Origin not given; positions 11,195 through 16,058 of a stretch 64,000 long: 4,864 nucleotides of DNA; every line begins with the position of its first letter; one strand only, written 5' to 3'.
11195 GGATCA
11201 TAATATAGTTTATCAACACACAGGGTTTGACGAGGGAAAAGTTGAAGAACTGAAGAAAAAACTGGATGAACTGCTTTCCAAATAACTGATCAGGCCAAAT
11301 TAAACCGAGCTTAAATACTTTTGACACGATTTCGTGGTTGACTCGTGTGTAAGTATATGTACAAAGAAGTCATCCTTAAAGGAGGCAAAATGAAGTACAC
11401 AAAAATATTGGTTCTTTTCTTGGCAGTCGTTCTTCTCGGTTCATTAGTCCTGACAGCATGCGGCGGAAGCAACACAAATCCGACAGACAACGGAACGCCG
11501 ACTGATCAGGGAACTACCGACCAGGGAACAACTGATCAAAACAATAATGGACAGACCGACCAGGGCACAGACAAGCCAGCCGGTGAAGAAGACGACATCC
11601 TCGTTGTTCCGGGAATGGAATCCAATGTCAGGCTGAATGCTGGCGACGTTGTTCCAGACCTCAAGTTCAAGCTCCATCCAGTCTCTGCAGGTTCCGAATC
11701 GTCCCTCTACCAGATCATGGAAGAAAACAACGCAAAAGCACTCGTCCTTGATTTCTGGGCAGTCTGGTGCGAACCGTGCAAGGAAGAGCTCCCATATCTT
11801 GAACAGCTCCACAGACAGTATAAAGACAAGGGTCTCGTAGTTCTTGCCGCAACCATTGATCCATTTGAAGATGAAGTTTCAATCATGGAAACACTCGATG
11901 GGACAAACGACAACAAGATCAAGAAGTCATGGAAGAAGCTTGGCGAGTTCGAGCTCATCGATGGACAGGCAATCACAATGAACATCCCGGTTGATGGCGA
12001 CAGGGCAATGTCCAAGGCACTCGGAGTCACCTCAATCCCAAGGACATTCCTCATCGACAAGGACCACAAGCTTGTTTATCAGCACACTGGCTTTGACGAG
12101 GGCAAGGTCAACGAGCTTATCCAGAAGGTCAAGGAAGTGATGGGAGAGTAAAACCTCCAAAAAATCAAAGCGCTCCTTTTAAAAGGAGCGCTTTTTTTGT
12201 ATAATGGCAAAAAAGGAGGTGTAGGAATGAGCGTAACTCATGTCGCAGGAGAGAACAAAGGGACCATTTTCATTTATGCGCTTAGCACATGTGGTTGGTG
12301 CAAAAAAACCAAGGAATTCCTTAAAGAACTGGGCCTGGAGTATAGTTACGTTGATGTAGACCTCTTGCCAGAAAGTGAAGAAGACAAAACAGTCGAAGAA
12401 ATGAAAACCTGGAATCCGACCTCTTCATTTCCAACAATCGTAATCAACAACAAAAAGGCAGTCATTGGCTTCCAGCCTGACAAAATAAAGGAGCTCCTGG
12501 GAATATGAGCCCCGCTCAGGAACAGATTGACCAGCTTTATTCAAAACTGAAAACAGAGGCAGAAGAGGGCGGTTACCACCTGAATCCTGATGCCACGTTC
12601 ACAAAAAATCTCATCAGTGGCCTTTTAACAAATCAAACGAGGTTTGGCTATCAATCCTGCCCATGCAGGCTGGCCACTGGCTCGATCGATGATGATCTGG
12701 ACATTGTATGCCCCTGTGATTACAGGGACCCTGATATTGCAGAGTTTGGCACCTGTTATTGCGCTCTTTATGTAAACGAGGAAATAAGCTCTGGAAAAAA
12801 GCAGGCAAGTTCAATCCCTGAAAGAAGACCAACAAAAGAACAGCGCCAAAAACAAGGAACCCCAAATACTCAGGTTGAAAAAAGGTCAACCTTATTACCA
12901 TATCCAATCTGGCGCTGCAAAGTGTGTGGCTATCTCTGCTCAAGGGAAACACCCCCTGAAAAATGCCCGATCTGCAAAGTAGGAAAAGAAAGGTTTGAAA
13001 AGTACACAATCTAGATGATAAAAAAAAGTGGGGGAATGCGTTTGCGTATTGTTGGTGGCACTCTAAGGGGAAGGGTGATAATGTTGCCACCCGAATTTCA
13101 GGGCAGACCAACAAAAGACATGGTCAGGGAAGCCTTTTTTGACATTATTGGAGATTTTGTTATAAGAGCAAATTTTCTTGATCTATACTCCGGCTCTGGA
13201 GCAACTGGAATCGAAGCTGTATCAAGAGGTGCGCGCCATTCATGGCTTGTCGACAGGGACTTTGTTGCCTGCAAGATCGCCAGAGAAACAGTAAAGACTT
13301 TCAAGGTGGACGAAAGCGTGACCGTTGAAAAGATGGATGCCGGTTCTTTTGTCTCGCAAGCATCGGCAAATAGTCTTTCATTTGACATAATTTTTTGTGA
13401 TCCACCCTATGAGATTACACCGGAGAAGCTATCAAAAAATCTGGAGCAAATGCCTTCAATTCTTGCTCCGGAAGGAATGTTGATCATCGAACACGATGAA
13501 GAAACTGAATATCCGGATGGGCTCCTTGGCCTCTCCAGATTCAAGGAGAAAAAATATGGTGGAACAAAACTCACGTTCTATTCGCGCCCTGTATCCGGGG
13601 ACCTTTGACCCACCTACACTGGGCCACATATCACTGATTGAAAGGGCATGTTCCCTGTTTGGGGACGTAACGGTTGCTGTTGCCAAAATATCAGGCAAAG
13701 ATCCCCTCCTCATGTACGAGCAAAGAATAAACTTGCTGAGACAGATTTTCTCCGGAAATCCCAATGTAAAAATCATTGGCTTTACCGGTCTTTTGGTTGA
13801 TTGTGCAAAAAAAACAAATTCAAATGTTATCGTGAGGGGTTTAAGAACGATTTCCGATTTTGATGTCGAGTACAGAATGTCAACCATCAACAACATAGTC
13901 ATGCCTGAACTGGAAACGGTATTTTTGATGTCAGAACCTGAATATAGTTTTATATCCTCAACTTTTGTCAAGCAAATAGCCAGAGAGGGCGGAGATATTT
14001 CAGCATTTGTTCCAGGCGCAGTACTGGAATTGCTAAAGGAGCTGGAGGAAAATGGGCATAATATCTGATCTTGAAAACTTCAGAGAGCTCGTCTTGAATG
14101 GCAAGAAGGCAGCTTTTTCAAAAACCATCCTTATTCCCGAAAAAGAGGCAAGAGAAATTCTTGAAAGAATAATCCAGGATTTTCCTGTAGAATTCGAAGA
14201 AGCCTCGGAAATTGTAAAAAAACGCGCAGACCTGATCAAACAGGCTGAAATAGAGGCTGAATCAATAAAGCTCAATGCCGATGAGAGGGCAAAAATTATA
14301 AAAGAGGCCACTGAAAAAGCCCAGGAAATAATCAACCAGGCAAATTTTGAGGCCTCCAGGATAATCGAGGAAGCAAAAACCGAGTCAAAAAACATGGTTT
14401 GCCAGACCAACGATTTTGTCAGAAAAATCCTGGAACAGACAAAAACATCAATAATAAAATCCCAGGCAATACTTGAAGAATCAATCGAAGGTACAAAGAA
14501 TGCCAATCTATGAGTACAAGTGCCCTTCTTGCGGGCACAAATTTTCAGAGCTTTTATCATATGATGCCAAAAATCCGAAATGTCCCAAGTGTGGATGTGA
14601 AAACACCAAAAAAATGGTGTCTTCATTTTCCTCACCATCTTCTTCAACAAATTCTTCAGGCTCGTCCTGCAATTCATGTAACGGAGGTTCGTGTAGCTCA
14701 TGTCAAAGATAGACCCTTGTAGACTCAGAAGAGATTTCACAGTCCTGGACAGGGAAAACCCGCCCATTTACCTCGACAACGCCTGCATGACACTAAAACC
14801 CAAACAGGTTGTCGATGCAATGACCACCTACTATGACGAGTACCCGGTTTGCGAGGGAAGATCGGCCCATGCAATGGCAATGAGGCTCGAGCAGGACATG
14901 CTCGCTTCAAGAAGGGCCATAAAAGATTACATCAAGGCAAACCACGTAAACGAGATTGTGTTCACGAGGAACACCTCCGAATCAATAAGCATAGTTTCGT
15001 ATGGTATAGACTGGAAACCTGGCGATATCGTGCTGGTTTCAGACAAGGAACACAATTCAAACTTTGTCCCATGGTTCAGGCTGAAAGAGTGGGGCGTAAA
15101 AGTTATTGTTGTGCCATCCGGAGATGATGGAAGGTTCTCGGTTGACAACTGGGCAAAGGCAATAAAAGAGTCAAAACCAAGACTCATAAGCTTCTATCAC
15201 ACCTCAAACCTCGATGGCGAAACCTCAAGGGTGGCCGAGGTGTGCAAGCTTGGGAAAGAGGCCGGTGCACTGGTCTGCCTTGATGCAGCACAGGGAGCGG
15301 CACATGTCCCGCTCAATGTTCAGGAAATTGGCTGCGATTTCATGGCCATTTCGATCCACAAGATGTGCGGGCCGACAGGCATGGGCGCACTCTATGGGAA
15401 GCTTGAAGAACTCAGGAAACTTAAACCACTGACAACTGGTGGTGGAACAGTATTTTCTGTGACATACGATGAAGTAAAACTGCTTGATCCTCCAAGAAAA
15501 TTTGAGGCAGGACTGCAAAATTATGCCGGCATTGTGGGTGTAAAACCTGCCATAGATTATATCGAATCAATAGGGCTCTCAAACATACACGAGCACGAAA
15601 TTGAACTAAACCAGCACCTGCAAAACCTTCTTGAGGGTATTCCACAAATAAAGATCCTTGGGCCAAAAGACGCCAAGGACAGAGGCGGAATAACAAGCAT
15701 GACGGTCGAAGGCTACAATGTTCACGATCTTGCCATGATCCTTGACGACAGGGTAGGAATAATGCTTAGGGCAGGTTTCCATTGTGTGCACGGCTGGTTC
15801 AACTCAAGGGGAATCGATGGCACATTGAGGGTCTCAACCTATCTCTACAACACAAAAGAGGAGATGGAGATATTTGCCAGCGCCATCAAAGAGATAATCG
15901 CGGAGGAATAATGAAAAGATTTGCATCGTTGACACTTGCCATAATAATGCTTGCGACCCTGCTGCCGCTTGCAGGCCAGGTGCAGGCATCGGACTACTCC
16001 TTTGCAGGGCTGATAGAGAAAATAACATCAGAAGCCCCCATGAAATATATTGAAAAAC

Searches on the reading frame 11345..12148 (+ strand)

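Call 11: search_protein_families(library=pfam, proteins=[window:11345-12148:+], max_evalue=0.001)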
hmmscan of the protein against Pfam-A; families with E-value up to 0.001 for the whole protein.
window:11345-12148:+ (268 aa): 5 families
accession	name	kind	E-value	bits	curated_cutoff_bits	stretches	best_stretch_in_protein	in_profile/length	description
PF08534.16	Redoxin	-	7.1e-19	68.5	26.6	1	99-256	2-142/148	Redoxin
PF00578.27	AhpC-TSA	-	1.2e-16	61.2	26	1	100-245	2-123/124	AhpC/TSA family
PF13905.12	Thioredoxin_8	-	1.7e-09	38.3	27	1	131-242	2-93/94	Thioredoxin-like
PF00085.26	Thioredoxin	-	4.1e-09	36.8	23.5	1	128-168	16-55/103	Thioredoxin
PF13098.12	Thioredoxin_2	-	2.3e-06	28.3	27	1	128-250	3-94/104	Thioredoxin-like domain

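Call 36: search_protein_families(library=ncbifam, proteins=[window:11345-12148:+], max_evalue=0.001)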
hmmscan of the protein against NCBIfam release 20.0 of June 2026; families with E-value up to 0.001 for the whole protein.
window:11345-12148:+ (268 aa): 14 families
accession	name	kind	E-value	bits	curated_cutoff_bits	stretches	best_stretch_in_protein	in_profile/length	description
NF002854.0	PRK03147.1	subfamily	9.5e-21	74.5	170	2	125-173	57-105/176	thiol-disulfide oxidoreductase ResA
TIGR01068.1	thioredoxin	equivalog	4.7e-13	49.2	96.8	1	127-162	11-46/101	thioredoxin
TIGR00385.1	dsbE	subfamily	2.8e-11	43.3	123.15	1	123-158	56-91/173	DsbE family thiol:disulfide interchange protein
NF041202.1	StoA_CxxC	exception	1.6e-10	41.1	210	1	128-249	50-150/163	endospore biogenesis thiol-disulfide oxidoreductase StoA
NF047696.1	ThlDiSintTplARhiz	equivalog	2.9e-10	40.3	230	1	126-177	93-144/219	thiol:disulfide interchange protein TlpA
NF011941.0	PRK15412.1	equivalog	2.3e-09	37.1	359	1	107-257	47-169/185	thiol:disulfide interchange protein DsbE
NF008229.0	PRK10996.1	equivalog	7.3e-07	29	125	1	116-162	40-84/141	thioredoxin TrxC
TIGR01126.1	pdi_dom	equivalog_domain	2.4e-06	27.8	107.2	1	123-176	8-60/105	protein disulfide-isomerase domain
NF047697.1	ThioredTrxAClost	equivalog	8.2e-06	26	140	1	128-162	15-49/105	thioredoxin TrxA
NF006898.0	PRK09381.1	equivalog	1.6e-05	25.2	138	1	131-166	22-56/109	thioredoxin TrxA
NF058595.1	invert_tail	domain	3.1e-05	24.3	37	1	17-54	50-89/113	lipo-invert putative C-terminal anchoring domain-containing protein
NF041054.1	WAxxUGC_long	equivalog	0.0001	21.7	300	0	131-173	105-146/354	ResA-like WAxxUGC motif-containing protein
TIGR01130.1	ER_PDI_fam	subfamily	0.00017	21.3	344.25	1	128-178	361-410/476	protein disulfide-isomerase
NF010625.0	PRK14018.1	equivalog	0.00018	20.2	522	1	129-261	55-171/521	bifunctional peptide-methionine (S)-S-oxide reductase MsrA/peptide-methionine (R)-S-oxide reductase MsrB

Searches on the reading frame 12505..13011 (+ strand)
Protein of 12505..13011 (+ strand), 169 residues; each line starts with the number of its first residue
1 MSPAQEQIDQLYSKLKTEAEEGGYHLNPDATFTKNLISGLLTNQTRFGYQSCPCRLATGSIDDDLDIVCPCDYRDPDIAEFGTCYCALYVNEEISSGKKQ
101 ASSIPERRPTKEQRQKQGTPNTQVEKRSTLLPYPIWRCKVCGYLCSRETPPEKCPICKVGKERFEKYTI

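Call 11: search_protein_families(library=pfam, proteins=[window:12505-13011:+], max_evalue=0.001)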
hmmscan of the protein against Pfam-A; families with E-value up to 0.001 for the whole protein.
window:12505-13011:+ (169 aa): 3 families
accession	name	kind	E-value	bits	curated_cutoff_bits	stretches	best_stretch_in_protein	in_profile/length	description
PF02943.20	FeThRed_B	-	6.7e-21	74.8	22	1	12-101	6-97/106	Ferredoxin thioredoxin reductase catalytic beta chain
PF21349.2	RUBY_RBDX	-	1.5e-14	53.6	26.5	1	136-165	1-30/30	Rubrerythrin, rubredoxin-like domain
PF23458.2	DUF7130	-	0.00013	22.3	35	1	133-166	51-85/89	Domain of unknown function (DUF7130)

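Call 36: search_protein_families(library=ncbifam, proteins=[window:12505-13011:+], max_evalue=0.001)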
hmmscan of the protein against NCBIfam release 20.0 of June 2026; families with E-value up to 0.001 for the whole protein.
window:12505-13011:+ (169 aa): 2 families
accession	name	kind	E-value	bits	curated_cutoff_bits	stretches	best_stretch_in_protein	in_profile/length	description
NF041072.1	FtrB_double_U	equivalog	1.8e-15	56.8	160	1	19-100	20-101/121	FtrB family double-selenoprotein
NF045767.1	RuberyRbr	equivalog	1e-07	32.2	200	1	133-166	156-189/194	rubrerythrin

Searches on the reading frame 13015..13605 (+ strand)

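Call 11: search_protein_families(library=pfam, proteins=[window:13015-13605:+], max_evalue=0.001)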
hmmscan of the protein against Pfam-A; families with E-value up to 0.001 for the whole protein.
window:13015-13605:+ (197 aa): 6 families
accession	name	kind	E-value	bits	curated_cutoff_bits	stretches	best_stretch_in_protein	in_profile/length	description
PF03602.21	Cons_hypoth95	-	7.5e-47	159.8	24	1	10-189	1-181/182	Conserved hypothetical protein 95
PF05175.20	MTS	-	3e-07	30.7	23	1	52-169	33-149/170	Methyltransferase small domain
PF13847.12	Methyltransf_31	-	5.9e-07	29.7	27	1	53-164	6-116/145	Methyltransferase domain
PF06325.19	PrmA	-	6.9e-05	22.9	22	1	52-158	163-258/296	Ribosomal protein L11 methyltransferase (PrmA)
PF09445.16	Methyltransf_15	-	0.00023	21.2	22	1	54-132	4-81/165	RNA cap guanine-N2 methyltransferase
PF01170.24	UPF0020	-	0.00037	20.7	22.3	0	77-134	80-133/197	RMKL-like, methyltransferase domain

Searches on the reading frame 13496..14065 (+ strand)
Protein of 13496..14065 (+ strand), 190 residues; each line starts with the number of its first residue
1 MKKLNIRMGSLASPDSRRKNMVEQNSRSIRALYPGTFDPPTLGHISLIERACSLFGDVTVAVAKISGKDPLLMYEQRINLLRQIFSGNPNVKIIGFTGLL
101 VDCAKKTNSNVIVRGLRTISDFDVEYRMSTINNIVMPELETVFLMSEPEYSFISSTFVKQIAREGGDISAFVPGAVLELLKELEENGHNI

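Call 11: search_protein_families(library=pfam, proteins=[window:13496-14065:+], max_evalue=0.001)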
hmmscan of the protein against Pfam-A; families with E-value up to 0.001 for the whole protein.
window:13496-14065:+ (190 aa): 1 family
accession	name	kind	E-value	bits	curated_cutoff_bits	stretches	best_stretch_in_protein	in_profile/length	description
PF01467.32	CTP_transf_like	-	1e-21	78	21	1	32-160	1-132/133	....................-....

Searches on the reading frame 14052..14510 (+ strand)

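Call 36: search_protein_families(library=ncbifam, proteins=[window:14052-14510:+], max_evalue=0.001)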
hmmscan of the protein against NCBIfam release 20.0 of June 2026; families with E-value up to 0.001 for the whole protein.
window:14052-14510:+ (153 aa): 6 families
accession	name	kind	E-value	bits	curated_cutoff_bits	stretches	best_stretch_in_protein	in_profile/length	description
NF005198.1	PRK06669.1-3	equivalog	9.8e-06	25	200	1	51-131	58-139/299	flagellar assembly protein FliH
NF050102.1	DivIVA_Wag31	equivalog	2e-05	24.6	260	1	56-131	90-166/256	DivIVA-like cell division protein Wag31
NF006574.0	PRK09098.1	subfamily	0.00012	21.6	278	1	55-114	18-76/277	HrpE/YscL family type III secretion apparatus protein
TIGR02926.1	AhaH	equivalog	0.00018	21.7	48.5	0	62-103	4-46/85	ATP synthase archaeal subunit H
NF002170.0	PRK01005.1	equivalog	0.00018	21.3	280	0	67-119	17-69/208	V-type ATP synthase subunit E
NF005607.0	PRK07353.1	equivalog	0.00093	19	131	0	48-136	42-134/155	F0F1 ATP synthase subunit B'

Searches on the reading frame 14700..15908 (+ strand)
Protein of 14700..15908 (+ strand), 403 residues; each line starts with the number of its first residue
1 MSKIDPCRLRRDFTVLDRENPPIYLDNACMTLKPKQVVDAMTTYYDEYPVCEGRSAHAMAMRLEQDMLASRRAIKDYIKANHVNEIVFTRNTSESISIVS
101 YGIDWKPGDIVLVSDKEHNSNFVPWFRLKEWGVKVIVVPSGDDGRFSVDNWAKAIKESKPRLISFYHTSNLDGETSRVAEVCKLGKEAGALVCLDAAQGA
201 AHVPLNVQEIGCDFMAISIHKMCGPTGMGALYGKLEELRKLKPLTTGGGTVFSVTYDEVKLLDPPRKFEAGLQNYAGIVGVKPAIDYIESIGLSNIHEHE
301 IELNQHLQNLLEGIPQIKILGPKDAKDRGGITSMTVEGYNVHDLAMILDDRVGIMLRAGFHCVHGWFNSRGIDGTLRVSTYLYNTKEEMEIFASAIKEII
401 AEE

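Call 11: search_protein_families(library=pfam, proteins=[window:14700-15908:+], max_evalue=0.001)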
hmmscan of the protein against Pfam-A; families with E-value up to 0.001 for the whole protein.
window:14700-15908:+ (403 aa): 2 families
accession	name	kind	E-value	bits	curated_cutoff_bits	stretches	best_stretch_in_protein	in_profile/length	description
PF00266.25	Aminotran_5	-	7.2e-105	351.4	21.5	1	23-392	1-371/371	Aminotransferase class-V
PF00155.27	Aminotran_1_2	-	0.0002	21.1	19.7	1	70-197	47-187/361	Aminotransferase class I and II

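Call 36: search_protein_families(library=ncbifam, proteins=[window:14700-15908:+], max_evalue=0.001)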
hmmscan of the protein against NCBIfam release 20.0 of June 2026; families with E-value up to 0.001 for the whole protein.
window:14700-15908:+ (403 aa): 21 families
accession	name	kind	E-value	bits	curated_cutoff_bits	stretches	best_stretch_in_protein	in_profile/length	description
TIGR01979.1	sufS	subfamily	1.7e-112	376.2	475.1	1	8-399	2-398/403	SufS family cysteine desulfurase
NF041166.1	f2_encap_cargo1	exception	3.5e-95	320.4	800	1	4-398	225-622/623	family 2A encapsulin nanocompartment cargo protein cysteine desulfurase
TIGR01977.1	am_tr_V_EF2568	hypoth_equivalog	2.3e-75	254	377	1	23-399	1-376/376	cysteine desulfurase family protein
NF008126.0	PRK10874.1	equivalog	3.5e-75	253.6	607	1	1-398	1-394/401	cysteine desulfurase CsdA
NF006791.0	PRK09295.1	equivalog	4e-74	250.1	661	1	8-399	7-401/406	cysteine desulfurase SufS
TIGR03392.1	FeS_syn_CsdA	equivalog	2.2e-72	244.4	493.6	1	5-398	2-391/398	cysteine desulfurase CsdA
NF040779.1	Sec_lyase_SclA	exception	8.4e-53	179.6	525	1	23-400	1-377/378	selenocysteine lyase SclA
TIGR01976.1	am_tr_V_VC1184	hypoth_equivalog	5.9e-52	177.3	352.35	1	6-395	3-400/401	cysteine desulfurase-like protein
TIGR03402.1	FeS_nifS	equivalog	7.9e-36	123.6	530.75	1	23-401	1-371/379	cysteine desulfurase NifS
TIGR03235.1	DNA_S_dndA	equivalog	7.6e-29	101.1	480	1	24-354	1-318/353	cysteine desulfurase DndA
NF010611.0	PRK14012.1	equivalog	3.3e-28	98.7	548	1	21-250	5-237/406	IscS subfamily cysteine desulfurase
TIGR02006.1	IscS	equivalog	5.8e-26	91.4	643.2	1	22-250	4-233/402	IscS subfamily cysteine desulfurase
TIGR03403.1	nifS_epsilon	equivalog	1.7e-25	89.6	587.7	1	23-250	1-229/382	NifS family cysteine desulfurase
TIGR04343.1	egtE_PLP_lyase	equivalog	2e-19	69.6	400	1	20-397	12-369/370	ergothioneine biosynthesis PLP-dependent enzyme EgtE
NF002806.0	PRK02948.1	subfamily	2.3e-17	63.1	304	1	23-233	2-212/381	IscS subfamily cysteine desulfurase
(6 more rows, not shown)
